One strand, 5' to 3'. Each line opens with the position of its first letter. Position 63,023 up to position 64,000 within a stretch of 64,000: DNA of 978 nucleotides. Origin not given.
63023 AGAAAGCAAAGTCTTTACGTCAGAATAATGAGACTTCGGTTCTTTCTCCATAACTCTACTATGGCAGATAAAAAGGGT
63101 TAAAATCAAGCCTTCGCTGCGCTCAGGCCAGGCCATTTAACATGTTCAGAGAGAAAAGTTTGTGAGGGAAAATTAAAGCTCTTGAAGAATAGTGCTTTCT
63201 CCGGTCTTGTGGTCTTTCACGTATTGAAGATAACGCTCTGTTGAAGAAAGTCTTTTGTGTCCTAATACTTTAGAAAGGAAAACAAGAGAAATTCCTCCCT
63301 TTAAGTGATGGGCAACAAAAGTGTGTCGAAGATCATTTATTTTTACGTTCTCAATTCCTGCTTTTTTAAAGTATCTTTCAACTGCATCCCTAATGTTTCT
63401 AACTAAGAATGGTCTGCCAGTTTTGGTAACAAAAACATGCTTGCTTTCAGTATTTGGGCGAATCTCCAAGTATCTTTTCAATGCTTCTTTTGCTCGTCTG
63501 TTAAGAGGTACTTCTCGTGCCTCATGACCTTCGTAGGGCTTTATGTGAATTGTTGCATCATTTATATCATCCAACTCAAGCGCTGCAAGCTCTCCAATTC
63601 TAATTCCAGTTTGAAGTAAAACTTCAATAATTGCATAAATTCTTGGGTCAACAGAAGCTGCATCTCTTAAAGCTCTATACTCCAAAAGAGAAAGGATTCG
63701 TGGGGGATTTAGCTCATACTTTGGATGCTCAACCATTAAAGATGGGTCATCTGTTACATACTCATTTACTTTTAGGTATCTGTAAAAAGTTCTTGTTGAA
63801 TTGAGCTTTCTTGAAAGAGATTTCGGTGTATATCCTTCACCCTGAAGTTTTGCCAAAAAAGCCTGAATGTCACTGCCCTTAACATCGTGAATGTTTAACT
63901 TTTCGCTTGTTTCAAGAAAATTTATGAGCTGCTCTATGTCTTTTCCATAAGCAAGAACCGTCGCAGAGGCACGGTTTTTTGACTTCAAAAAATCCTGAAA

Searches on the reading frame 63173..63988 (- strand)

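Call 9: search_protein_families(library=pfam, proteins=[window:63173-63988:-])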
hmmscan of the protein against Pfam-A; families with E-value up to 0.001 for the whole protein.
window:63173-63988:- (271 aa): 3 families
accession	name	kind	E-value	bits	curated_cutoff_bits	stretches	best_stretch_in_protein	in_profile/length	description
PF00589.27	Phage_integrase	-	9.5e-30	104.1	27.1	1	109-255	13-167/172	Phage integrase family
PF02899.23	Phage_int_SAM_1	-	4.7e-15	56.1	22.3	1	3-73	11-80/83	Phage integrase, N-terminal SAM-like domain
PF13495.12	Phage_int_SAM_4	-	3.3e-07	31.1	27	1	1-76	9-82/85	Phage integrase, N-terminal SAM-like domain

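Call 80: search_protein_families(library=ncbifam, proteins=[window:63173-63988:-], max_evalue=0.00001)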
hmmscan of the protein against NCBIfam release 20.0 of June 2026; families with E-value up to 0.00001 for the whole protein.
window:63173-63988:- (271 aa): 9 families
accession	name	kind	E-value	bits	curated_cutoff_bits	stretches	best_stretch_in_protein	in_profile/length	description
TIGR02224.1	recomb_XerC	equivalog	1.1e-47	162.9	335.15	1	3-259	10-280/295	tyrosine recombinase XerC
TIGR02225.1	recomb_XerD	equivalog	2.8e-47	161.4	329.6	1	3-257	10-275/290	site-specific tyrosine recombinase XerD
NF040815.2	recomb_XerA_Arch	equivalog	3.7e-43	148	220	1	2-260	8-258/263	site-specific tyrosine recombinase/integron integrase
NF001399.0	PRK00283.1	subfamily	4.9e-43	147.5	279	1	4-256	20-283/300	tyrosine recombinase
NF002331.0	PRK01287.1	subfamily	4.4e-25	88.4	371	1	47-255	89-311/365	site-specific tyrosine recombinase XerC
NF003462.0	PRK05084.1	equivalog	1.5e-19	69.9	267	1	116-261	196-349/360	tyrosine recombinase XerS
TIGR02249.1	integrase_gron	subfamily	1e-15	58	265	1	1-179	9-182/315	integron integrase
NF002685.0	PRK02436.1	equivalog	1.8e-08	34.5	178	1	2-254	10-244/245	site-specific tyrosine recombinase XerD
NF007370.0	PRK09870.1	subfamily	5.6e-06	26.1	221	1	114-253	31-176/200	tyrosine-type DNA invertase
